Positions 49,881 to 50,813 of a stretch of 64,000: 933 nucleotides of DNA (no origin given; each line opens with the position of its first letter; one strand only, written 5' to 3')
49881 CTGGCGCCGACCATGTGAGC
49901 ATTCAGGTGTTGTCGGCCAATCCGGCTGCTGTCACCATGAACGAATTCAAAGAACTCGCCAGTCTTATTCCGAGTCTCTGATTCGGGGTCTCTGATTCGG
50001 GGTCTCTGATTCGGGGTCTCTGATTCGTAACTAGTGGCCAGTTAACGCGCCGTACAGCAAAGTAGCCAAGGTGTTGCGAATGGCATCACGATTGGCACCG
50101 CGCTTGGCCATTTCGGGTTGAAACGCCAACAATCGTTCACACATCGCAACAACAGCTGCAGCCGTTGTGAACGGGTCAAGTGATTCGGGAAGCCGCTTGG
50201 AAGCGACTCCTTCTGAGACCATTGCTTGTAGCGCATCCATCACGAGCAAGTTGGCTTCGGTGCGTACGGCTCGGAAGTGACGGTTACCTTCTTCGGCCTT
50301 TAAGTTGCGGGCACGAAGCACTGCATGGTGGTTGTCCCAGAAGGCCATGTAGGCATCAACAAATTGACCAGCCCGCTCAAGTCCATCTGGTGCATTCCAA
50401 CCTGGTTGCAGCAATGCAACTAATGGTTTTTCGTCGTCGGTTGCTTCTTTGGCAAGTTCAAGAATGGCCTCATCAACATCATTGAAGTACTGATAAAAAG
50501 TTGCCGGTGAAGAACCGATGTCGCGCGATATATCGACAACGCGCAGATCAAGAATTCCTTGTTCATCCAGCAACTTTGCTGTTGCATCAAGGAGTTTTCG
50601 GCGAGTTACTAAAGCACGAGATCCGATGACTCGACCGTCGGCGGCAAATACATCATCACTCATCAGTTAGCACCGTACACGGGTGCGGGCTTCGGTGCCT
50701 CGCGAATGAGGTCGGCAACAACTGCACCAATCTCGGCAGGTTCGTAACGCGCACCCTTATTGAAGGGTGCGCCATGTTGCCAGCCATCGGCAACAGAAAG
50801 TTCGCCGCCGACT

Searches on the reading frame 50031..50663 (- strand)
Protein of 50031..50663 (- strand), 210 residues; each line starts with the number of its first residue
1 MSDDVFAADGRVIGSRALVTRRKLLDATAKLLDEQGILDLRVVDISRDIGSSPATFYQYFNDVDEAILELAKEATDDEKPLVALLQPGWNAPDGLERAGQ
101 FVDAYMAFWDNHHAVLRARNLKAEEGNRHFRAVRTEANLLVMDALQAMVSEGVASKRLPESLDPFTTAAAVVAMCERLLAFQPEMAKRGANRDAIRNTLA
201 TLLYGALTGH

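Call 10: search_protein_families(library=pfam, proteins=[window:50031-50663:-])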
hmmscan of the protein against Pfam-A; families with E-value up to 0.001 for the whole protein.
window:50031-50663:- (210 aa): 2 families
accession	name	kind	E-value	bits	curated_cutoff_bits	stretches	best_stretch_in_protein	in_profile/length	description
PF19352.4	TetR_C_38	-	4.6e-19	69.3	23.9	1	88-209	9-130/135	Tetracyclin repressor-like, C-terminal domain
PF00440.29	TetR_N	-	4.4e-06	26.8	24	1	24-62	1-39/47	Bacterial regulatory proteins, tetR family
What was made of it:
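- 50031..50663 (-): TetR-family regulator (210 aa; TetR_N + TetR_C_38), last gene of the site-1 operon and the proposed cognate repressor. Pfam (call 10).
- On TetR family of repressors (for the protein at 50031-50663): PF00440 scores 26.8 bits against a cut-off of 24, at residues 24-62 (call 10). PF19352 TetR_C_38 scores 69.3 bits (call 10).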

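Call 11: find_homologous_proteins(query=window:50031-50663:-)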
Query window:50031-50663:- (210 aa): 691 proteins with E <= 0.001 among 2184 candidates; the best 120 are listed.
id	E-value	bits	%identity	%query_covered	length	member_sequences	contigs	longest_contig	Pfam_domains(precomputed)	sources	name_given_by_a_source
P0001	9.4e-125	432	95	100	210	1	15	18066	PF19352.5,PF00440.30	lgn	-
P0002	3.3e-124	430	94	100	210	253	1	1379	PF19352.5,PF00440.30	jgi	-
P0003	3.0e-121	421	93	100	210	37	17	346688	PF19352.5,PF00440.30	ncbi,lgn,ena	-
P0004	4.6e-114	397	87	100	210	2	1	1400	PF19352.5,PF00440.30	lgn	-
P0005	3.9e-113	394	85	100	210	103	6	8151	PF19352.5,PF00440.30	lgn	-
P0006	2.5e-106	372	90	90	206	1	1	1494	PF19352.5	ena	-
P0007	1.9e-104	366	79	100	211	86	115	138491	PF19352.5,PF00440.30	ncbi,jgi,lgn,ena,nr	ncbi:MAG: TetR/AcrR family transcriptional regulator [Ilumatobacteraceae bacterium]|jgi:AcrR family 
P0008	1.7e-103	363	78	100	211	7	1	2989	PF19352.5,PF00440.30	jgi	-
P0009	1.8e-102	359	95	83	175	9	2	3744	PF19352.5,PF00440.30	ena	-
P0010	2.8e-98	346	88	86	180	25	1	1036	PF19352.5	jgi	jgi:AcrR family transcriptional regulator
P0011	3.2e-97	342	77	100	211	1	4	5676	PF19352.5,PF00440.30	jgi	jgi:AcrR family transcriptional regulator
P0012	2.1e-96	340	82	90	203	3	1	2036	PF19352.5,PF00440.30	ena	-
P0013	1.1e-95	337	76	100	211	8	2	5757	PF19352.5,PF00440.30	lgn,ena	-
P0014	1.4e-92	327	75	99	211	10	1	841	PF19352.5,PF00440.30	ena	-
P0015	8.3e-88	312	84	81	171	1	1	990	PF19352.5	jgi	-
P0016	1.4e-87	311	69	100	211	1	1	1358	PF19352.5,PF00440.30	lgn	-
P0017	9.6e-87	308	69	100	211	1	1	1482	PF19352.5,PF00440.30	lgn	-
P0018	1.1e-86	308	70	100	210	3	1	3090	PF19352.5,PF00440.30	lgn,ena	-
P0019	2.0e-86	307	68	100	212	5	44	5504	PF19352.5,PF00440.30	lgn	-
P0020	3.4e-86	306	68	100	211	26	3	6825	PF19352.5,PF00440.30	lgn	-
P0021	3.6e-86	306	68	100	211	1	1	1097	PF19352.5,PF00440.30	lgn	-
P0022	9.5e-86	305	68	100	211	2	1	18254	PF19352.5,PF00440.30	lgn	-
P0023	9.8e-86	305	68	100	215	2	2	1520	PF19352.5,PF00440.30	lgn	-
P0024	1.4e-84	301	67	100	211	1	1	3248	PF19352.5,PF00440.30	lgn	-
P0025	4.4e-84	299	66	100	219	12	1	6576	PF19352.5,PF00440.30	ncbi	-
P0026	4.5e-84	299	68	100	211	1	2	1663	PF19352.5,PF00440.30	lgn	-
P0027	2.6e-83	297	66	100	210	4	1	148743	PF19352.5,PF21313.3,PF00440.30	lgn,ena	-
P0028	7.9e-83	295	66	100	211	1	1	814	PF19352.5,PF00440.30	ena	-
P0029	8.7e-83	295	65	100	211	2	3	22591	PF19352.5,PF00440.30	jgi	jgi:AcrR family transcriptional regulator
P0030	1.6e-82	294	65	100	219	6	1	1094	PF19352.5,PF00440.30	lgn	-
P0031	1.9e-82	294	66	100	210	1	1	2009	PF19352.5,PF00440.30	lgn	-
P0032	2.3e-82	294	67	100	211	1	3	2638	PF19352.5,PF00440.30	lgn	-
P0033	5.7e-82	293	65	100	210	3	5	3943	PF19352.5,PF21313.3,PF00440.30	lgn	-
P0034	6.2e-82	292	65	100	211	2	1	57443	PF19352.5,PF00440.30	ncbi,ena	-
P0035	7.5e-82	292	66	100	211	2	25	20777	PF19352.5,PF00440.30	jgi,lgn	-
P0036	1.1e-81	292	66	100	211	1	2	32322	PF19352.5,PF00440.30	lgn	-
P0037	1.1e-81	292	66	100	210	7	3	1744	PF19352.5,PF21313.3,PF00440.30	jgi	jgi:AcrR family transcriptional regulator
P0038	1.3e-81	291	64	100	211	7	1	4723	PF19352.5,PF00440.30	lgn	-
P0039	1.5e-81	291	72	95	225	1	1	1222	PF19352.5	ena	-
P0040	1.2e-80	288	65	100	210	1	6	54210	PF19352.5,PF00440.30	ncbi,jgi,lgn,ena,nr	ncbi:MAG: TetR family transcriptional regulator [Actinomycetota bacterium]|nr:TetR family transcript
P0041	2.2e-80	287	66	100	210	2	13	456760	PF19352.5,PF00440.30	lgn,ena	-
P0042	3.6e-80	287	65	100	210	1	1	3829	PF19352.5,PF00440.30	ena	-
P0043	6.7e-80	286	64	100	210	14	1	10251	PF19352.5,PF00440.30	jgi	-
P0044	6.7e-80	286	65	100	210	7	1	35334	PF19352.5,PF00440.30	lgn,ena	-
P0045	8.2e-80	285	65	100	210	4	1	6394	PF19352.5,PF00440.30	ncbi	ncbi:MAG: TetR/AcrR family transcriptional regulator [Ilumatobacteraceae bacterium]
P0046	1.1e-79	285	64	100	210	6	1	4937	PF19352.5,PF00440.30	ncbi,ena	-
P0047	1.2e-79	285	65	100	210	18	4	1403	PF19352.5,PF00440.30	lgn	-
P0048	1.8e-79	284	65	100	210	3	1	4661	PF19352.5,PF21313.3,PF00440.30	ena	-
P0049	2.4e-79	284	63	100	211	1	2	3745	PF19352.5,PF00440.30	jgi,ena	jgi:AcrR family transcriptional regulator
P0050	2.9e-79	284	64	100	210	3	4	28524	PF19352.5,PF00440.30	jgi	-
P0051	3.0e-79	284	64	100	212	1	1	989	PF19352.5,PF00440.30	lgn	-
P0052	3.2e-79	284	65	100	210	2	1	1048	PF19352.5,PF00440.30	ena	-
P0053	3.8e-79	283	66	98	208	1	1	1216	PF19352.5,PF00440.30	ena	-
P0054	7.9e-79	282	64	100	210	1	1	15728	PF19352.5,PF00440.30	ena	-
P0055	9.4e-79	282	64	100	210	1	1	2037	PF19352.5,PF21313.3,PF00440.30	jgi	jgi:AcrR family transcriptional regulator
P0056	1.0e-78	282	64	100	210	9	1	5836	PF19352.5,PF21313.3,PF00440.30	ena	-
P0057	1.9e-78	281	63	98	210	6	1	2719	PF19352.5,PF00440.30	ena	-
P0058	7.7e-78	279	61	100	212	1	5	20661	PF19352.5,PF00440.30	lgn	-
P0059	1.1e-77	278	65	100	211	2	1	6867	PF19352.5,PF21313.3,PF00440.30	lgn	-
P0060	1.3e-77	278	63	100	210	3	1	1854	PF19352.5,PF21313.3,PF00440.30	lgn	-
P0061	2.4e-77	277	62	100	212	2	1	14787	PF19352.5,PF00440.30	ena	-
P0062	8.6e-77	276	65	100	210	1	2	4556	PF19352.5,PF21313.3,PF00440.30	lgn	-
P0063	2.2e-76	274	64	100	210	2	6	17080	PF19352.5,PF00440.30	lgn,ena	-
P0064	2.9e-76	274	63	100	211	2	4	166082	PF19352.5,PF21313.3,PF00440.30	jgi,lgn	jgi:AcrR family transcriptional regulator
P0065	3.1e-76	274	61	98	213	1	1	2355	PF19352.5,PF00440.30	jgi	jgi:AcrR family transcriptional regulator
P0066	1.0e-75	272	62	98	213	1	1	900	PF19352.5,PF00440.30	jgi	jgi:AcrR family transcriptional regulator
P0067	1.2e-75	272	60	100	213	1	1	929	PF19352.5,PF00440.30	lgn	-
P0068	1.8e-75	271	59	98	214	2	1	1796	PF19352.5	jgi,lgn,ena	-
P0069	2.0e-75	271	61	99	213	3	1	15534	PF19352.5,PF00440.30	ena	-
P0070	3.3e-75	270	61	98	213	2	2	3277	PF19352.5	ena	-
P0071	1.7e-74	268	60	98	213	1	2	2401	PF19352.5,PF00440.30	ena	-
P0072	1.8e-74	268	60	99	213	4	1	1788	PF19352.5,PF21313.3,PF00440.30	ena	-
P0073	1.9e-74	268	60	100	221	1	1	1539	PF19352.5,PF21313.3,PF00440.30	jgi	jgi:AcrR family transcriptional regulator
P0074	4.2e-74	267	60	98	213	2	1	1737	PF19352.5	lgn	-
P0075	5.7e-74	266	60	98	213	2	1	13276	PF19352.5,PF00440.30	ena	-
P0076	6.3e-74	266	60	98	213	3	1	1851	PF19352.5,PF00440.30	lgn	-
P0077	6.7e-74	266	60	98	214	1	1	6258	PF19352.5,PF00440.30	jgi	jgi:AcrR family transcriptional regulator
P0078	1.2e-73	265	60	98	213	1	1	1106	PF19352.5,PF00440.30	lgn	-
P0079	1.3e-73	265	60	98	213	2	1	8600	PF19352.5,PF00440.30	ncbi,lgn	-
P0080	1.8e-73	265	60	98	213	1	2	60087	PF19352.5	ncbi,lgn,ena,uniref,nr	ncbi:unannotated protein [freshwater metagenome]|uniref:Unannotated protein n=1 Tax=freshwater metag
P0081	1.8e-73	265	60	98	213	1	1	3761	PF19352.5,PF00440.30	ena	-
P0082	2.9e-73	264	60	100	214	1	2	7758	PF19352.5,PF00440.30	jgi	jgi:AcrR family transcriptional regulator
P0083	3.0e-73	264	60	98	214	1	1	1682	PF19352.5,PF00440.30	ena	-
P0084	3.2e-73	264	61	98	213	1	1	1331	PF19352.5,PF00440.30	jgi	jgi:AcrR family transcriptional regulator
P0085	3.8e-73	264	60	100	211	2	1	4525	PF19352.5,PF21313.3,PF00440.30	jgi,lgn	jgi:AcrR family transcriptional regulator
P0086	3.9e-73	264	60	98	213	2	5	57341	PF19352.5,PF00440.30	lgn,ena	-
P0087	4.8e-73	263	60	98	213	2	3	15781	PF19352.5,PF00440.30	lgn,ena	-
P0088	4.9e-73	263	59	98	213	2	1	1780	PF19352.5,PF00440.30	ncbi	-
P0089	1.2e-72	262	59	98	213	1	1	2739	PF19352.5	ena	-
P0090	1.2e-72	262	60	98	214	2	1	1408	PF19352.5,PF00440.30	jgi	jgi:AcrR family transcriptional regulator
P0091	1.2e-72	262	60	98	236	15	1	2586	PF19352.5,PF00440.30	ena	-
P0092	1.7e-72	262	59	98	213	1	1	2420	PF19352.5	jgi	jgi:AcrR family transcriptional regulator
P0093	6.3e-72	260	59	98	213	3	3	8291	PF19352.5,PF00440.30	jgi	-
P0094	8.6e-72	259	58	98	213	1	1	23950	PF19352.5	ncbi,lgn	-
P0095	9.8e-72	259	58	98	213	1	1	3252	PF19352.5,PF00440.30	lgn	-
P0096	9.9e-72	259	60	98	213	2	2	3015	PF19352.5,PF00440.30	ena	-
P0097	1.2e-71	259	59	98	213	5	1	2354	PF19352.5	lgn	-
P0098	1.3e-71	259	59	98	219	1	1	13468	PF19352.5,PF00440.30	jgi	jgi:AcrR family transcriptional regulator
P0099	1.6e-71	258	58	98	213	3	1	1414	PF19352.5,PF00440.30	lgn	-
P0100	3.3e-71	257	60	98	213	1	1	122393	PF19352.5,PF00440.30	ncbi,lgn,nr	ncbi:MAG: transcriptional regulator, TetR family [Ilumatobacteraceae bacterium]|nr:transcriptional r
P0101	3.5e-71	257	58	98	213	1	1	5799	PF19352.5,PF00440.30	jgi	-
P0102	3.7e-71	257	59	98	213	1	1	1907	PF19352.5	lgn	-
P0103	5.8e-71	257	59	98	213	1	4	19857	PF19352.5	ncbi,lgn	-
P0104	8.5e-71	256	59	98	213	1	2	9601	PF19352.5,PF00440.30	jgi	jgi:AcrR family transcriptional regulator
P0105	9.8e-71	256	59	98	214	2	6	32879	PF19352.5,PF00440.30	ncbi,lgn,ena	-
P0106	1.2e-70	256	59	98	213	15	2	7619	PF19352.5,PF00440.30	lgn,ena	-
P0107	1.5e-70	255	59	98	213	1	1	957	PF19352.5,PF00440.30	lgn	-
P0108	1.8e-70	255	57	98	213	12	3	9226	PF19352.5,PF00440.30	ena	-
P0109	2.4e-70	255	59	95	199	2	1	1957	PF19352.5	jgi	jgi:AcrR family transcriptional regulator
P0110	2.4e-70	255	58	98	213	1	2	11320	PF19352.5,PF00440.30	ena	-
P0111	2.4e-70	255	58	98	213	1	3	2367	PF19352.5,PF00440.30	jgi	-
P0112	2.7e-70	254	57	98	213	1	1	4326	PF19352.5,PF00440.30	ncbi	ncbi:MAG TPA: TetR family transcriptional regulator [Ilumatobacteraceae bacterium]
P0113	2.7e-70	254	58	100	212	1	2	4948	PF19352.5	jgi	jgi:AcrR family transcriptional regulator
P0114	4.8e-70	254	57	99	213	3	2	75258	PF19352.5,PF00440.30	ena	-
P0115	6.1e-70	253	58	98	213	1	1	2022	PF19352.5,PF00440.30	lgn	-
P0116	7.6e-70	253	57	100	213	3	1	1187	PF19352.5,PF00440.30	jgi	-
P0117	1.9e-69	252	59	98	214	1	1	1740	PF19352.5,PF00440.30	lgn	-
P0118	2.4e-69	251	57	100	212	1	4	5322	PF19352.5,PF00440.30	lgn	-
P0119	3.2e-69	251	58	98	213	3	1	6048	PF19352.5,PF00440.30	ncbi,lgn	-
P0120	3.3e-69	251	57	100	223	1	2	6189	PF19352.5,PF00440.30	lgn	-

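Call 26: search_dna_similar(query=window:50031-50663:-, collection=plasmids, mode=protein, max_rows=25)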
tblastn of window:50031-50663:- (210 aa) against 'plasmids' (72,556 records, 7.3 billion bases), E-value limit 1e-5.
Records with a match: 40; places in all: 43; records where one place covers at least 80% of the query: 9.
Best place of each record, by identity: <60% 40.
By first word of the organism name: Streptomyces 29; Rhodococcus 3; Sphingobium 2; Sphingopyxis 2; Sphingomonas 1; Massilia 1; Azospirillum 1; Novosphingobium 1.
By predicted mobility (MOB-suite, as given by PLSDB): non-mobilizable 33; mobilizable 5; conjugative 2.
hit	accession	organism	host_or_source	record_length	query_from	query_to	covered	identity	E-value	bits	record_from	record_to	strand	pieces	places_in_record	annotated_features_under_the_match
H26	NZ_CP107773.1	Streptomyces sp. NBC_00582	-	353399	7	197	91%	35.4%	6e-24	105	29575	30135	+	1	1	TetR family transcriptional regulator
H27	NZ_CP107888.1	Streptomyces nojiriensis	-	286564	7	192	89%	33.9%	3e-19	92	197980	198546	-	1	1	TetR/AcrR family transcriptional regulator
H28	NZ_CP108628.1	Streptomyces xanthophaeus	-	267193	9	170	77%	38.8%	1e-22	102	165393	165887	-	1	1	TetR/AcrR family transcriptional regulator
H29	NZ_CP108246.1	Streptomyces sp. NBC_00073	-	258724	8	192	88%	33.5%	1e-19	93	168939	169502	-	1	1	TetR/AcrR family transcriptional regulator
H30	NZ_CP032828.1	Sphingomonas paeninsulae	whole organism,soil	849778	9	189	86%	33.7%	2e-27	115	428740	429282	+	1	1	TetR family transcriptional regulator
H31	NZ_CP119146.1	Streptomyces sp. AM 4-1-1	Apis mellifera,cell culture,Insects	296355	11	170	76%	36.9%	3e-18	89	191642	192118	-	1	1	TetR family transcriptional regulator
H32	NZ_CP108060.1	Streptomyces sp. NBC_00280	-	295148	1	150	71%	39.3%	6e-21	97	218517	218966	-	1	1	TetR family transcriptional regulator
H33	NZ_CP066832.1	Streptomyces liliifuscus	whole organism,soil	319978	9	170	77%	36.1%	1e-17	87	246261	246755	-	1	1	TetR/AcrR family transcriptional regulator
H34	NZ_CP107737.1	Streptomyces longwoodensis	-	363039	9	170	77%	36.1%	1e-17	87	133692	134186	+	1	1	TetR/AcrR family transcriptional regulator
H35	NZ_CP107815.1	Streptomyces longwoodensis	-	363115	9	170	77%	36.1%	1e-17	87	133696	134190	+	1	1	TetR/AcrR family transcriptional regulator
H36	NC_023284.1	Streptomyces sp. F2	-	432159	9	170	77%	36.1%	1e-17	87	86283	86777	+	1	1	TetR/AcrR family transcriptional regulator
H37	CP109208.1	Streptomyces althioticus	-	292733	1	136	65%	41.3%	2e-20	96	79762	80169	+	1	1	TetR/AcrR family transcriptional regulator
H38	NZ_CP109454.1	Streptomyces cellulosae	-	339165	1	136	65%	41.3%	2e-20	96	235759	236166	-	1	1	TetR family transcriptional regulator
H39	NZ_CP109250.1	Streptomyces cellulosae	-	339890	1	136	65%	41.3%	2e-20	96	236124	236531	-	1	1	TetR family transcriptional regulator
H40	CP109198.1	Streptomyces cellulosae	-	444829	1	134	64%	41.9%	2e-20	96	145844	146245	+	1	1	TetR/AcrR family transcriptional regulator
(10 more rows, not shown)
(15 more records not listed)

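Call 27: get_annotated_region(hit=H26, flank=8000)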
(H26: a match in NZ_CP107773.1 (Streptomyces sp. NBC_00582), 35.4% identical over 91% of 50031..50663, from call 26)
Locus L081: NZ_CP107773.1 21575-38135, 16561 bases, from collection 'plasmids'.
description: Streptomyces sp. NBC_00582 plasmid unnamed1, complete sequence
organism: Streptomyces sp. NBC_00582 (NCBI taxid 2975783)
taxonomy: Bacteria; Actinomycetota; Actinomycetes; Kitasatosporales; Streptomycetaceae; Streptomyces; Streptomyces sp. NBC 00582
host: -; source: -; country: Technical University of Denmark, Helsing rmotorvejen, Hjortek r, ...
typing (MOB-suite, as given by PLSDB): non-mobilizable
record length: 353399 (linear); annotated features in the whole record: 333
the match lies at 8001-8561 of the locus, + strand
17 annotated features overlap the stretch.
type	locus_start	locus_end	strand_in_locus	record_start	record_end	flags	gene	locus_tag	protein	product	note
CDS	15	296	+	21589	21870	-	-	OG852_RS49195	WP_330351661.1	hypothetical protein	-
CDS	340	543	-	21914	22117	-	-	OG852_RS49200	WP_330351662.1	helix-turn-helix domain-containing protein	-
CDS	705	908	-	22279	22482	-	-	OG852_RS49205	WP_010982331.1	cold-shock protein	-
CDS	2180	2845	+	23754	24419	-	-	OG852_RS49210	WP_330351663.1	hypothetical protein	-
CDS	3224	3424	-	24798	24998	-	-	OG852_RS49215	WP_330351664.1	hypothetical protein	-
CDS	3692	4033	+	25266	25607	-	-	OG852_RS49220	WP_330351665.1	HU family DNA-binding protein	GO:0030261 - chromosome condensation [Evidence IEA]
CDS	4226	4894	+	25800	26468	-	-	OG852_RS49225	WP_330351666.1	GNAT family N-acetyltransferase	-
CDS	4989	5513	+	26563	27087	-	-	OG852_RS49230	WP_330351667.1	hypothetical protein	-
CDS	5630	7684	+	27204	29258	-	ligA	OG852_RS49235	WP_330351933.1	NAD-dependent DNA ligase LigA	GO:0006281 - DNA repair [Evidence IEA]; GO:0006260 - DNA replication [Evidence IEA]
CDS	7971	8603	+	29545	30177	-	-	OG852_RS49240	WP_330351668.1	TetR family transcriptional regulator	-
CDS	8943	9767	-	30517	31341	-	-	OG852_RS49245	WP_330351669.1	sugar nucleotide-binding protein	-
CDS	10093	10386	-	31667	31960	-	-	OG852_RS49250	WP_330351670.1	hypothetical protein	-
CDS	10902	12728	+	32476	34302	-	-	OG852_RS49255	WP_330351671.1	RNB domain-containing ribonuclease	-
CDS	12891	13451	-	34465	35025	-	-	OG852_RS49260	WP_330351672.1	hypothetical protein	-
CDS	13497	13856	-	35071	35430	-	-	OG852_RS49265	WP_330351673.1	hypothetical protein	-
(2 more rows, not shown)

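Call 30: search_protein_families(library=ncbifam, proteins=[window:50031-50663:-], max_evalue=1e-10)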
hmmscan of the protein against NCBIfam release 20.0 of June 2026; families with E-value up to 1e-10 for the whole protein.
window:50031-50663:- (210 aa): 0 families

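Call 32: search_dna_similar(query=window:50031-50663:-, collection=plasmids, mode=protein, max_rows=60, max_evalue=0.001, rows=spread)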
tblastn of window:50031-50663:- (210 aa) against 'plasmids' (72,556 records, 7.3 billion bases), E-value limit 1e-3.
Records with a match: 45; places in all: 49; records where one place covers at least 80% of the query: 9.
Best place of each record, by identity: <60% 45.
By first word of the organism name: Streptomyces 30; Rhodococcus 6; Sphingobium 2; Sphingopyxis 2; Sphingomonas 1; Massilia 1; Azospirillum 1; Novosphingobium 1; Mycobacterium 1.
By predicted mobility (MOB-suite, as given by PLSDB): non-mobilizable 37; mobilizable 6; conjugative 2.
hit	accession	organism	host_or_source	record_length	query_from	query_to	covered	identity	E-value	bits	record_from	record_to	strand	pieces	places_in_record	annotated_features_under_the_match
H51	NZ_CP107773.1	Streptomyces sp. NBC_00582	-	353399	7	197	91%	35.4%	6e-24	105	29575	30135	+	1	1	TetR family transcriptional regulator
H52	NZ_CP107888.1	Streptomyces nojiriensis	-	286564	7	192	89%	33.9%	3e-19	92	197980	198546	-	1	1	TetR/AcrR family transcriptional regulator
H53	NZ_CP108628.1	Streptomyces xanthophaeus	-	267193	9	170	77%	38.8%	1e-22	102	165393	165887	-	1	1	TetR/AcrR family transcriptional regulator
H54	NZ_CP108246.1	Streptomyces sp. NBC_00073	-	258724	8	192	88%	33.5%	1e-19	93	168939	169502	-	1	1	TetR/AcrR family transcriptional regulator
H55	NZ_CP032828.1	Sphingomonas paeninsulae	whole organism,soil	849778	9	189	86%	33.7%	2e-27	115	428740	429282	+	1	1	TetR family transcriptional regulator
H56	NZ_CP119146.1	Streptomyces sp. AM 4-1-1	Apis mellifera,cell culture,Insects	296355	11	170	76%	36.9%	3e-18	89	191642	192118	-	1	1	TetR family transcriptional regulator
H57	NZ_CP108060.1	Streptomyces sp. NBC_00280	-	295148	1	150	71%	39.3%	6e-21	97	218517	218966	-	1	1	TetR family transcriptional regulator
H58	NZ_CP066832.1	Streptomyces liliifuscus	whole organism,soil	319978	9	170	77%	36.1%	1e-17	87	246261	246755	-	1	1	TetR/AcrR family transcriptional regulator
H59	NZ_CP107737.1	Streptomyces longwoodensis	-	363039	9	170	77%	36.1%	1e-17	87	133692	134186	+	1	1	TetR/AcrR family transcriptional regulator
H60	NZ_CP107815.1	Streptomyces longwoodensis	-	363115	9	170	77%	36.1%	1e-17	87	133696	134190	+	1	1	TetR/AcrR family transcriptional regulator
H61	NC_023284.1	Streptomyces sp. F2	-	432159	9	170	77%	36.1%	1e-17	87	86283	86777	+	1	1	TetR/AcrR family transcriptional regulator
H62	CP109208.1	Streptomyces althioticus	-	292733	1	136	65%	41.3%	2e-20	96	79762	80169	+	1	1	TetR/AcrR family transcriptional regulator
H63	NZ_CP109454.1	Streptomyces cellulosae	-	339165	1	136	65%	41.3%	2e-20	96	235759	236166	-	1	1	TetR family transcriptional regulator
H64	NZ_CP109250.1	Streptomyces cellulosae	-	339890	1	136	65%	41.3%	2e-20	96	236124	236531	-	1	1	TetR family transcriptional regulator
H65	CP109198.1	Streptomyces cellulosae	-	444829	1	134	64%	41.9%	2e-20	96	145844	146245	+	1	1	TetR/AcrR family transcriptional regulator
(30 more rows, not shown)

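Call 34: search_solved_structures(query=window:50031-50663:-, max_evalue=0.001, show_alignments=2)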
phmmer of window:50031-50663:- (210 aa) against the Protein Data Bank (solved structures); distinct sequences matched with E-value up to 0.001: 4.
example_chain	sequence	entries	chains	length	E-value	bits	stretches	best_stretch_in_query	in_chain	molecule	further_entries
3vpr_A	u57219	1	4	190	1.8e-05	28.2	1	19-176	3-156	Transcriptional regulator, TetR family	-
7pt0_A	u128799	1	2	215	2.6e-05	27.6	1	16-99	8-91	TetR family transcriptional regulator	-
4cgr_A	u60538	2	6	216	2.6e-05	27.6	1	16-99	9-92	PUTATIVE TETR-FAMILY TRANSCRIPTIONAL REGULATOR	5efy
2g3b_A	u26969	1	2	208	0.00094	22.6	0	21-179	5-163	putative TetR-family transcriptional regulator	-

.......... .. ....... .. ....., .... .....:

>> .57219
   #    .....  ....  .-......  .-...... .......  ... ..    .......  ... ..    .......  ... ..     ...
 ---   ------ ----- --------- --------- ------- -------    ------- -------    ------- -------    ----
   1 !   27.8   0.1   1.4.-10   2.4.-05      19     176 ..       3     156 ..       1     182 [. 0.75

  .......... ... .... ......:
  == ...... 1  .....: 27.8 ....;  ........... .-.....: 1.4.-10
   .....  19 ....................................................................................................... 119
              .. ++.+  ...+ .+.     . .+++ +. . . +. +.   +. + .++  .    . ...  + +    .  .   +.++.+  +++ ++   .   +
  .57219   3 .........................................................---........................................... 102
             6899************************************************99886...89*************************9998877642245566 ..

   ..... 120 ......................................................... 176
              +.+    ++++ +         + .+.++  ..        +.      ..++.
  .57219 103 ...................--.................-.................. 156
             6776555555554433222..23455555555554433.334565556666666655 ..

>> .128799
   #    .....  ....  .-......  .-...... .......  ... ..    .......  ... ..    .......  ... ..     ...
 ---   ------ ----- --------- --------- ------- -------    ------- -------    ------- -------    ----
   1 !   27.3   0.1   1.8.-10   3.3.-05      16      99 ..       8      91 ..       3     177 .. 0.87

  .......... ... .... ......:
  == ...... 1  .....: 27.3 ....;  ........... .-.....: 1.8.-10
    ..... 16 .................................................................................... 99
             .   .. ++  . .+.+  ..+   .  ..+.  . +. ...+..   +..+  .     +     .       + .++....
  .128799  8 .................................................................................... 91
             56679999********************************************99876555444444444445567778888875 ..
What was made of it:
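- Closest known: PfmR of Thermus thermophilus. Same: The closest solved structure by sequence (E 1.8e-5; call 34).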
